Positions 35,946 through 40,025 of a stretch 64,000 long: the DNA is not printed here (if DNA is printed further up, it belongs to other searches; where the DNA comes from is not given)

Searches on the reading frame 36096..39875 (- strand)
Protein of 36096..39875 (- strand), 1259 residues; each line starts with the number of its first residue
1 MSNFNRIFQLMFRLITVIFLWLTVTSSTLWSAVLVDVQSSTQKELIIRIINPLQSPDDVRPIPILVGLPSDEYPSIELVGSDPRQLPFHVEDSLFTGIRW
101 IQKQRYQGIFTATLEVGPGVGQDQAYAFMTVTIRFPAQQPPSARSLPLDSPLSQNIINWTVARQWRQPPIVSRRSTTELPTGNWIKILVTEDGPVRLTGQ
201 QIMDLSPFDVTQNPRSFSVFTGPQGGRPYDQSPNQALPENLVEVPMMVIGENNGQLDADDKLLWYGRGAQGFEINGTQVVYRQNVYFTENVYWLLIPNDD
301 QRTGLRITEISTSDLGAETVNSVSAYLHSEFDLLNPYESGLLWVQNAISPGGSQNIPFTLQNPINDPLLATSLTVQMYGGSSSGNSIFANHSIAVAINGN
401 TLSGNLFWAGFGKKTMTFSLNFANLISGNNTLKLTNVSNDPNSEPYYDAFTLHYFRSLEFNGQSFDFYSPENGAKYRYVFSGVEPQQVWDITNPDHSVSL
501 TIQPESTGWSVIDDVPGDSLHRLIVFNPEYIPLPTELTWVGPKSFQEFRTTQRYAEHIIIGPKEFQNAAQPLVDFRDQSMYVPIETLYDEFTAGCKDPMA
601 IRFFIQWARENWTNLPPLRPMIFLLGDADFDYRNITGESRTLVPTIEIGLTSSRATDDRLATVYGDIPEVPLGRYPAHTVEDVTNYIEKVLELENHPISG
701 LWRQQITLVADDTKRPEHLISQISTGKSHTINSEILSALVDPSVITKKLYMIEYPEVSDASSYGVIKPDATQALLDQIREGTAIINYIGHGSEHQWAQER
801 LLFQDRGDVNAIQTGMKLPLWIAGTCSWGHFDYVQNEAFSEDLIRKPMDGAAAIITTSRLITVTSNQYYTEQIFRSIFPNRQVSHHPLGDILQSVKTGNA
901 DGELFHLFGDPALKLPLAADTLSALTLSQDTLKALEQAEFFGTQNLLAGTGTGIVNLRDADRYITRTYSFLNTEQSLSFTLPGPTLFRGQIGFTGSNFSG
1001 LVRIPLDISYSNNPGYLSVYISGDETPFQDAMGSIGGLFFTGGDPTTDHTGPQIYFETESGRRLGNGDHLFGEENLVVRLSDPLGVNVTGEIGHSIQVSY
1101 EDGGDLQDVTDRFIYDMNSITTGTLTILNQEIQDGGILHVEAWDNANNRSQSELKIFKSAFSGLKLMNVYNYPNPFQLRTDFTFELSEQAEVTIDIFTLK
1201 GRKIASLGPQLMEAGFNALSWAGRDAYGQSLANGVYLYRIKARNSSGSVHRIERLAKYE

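Call 58: search_protein_families(library=pfam, proteins=[window:36096-39875:-], max_evalue=0.000001)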
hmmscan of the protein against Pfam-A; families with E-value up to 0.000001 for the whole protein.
window:36096-39875:- (1259 aa): 2 families
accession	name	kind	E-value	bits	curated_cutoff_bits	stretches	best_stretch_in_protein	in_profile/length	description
PF01364.23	Peptidase_C25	-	3.2e-70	237.7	23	1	558-915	2-374/374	Peptidase family C25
PF13860.13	FlgD_ig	-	6.1e-07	29.8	27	0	1181-1245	11-78/79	FlgD Ig-like domain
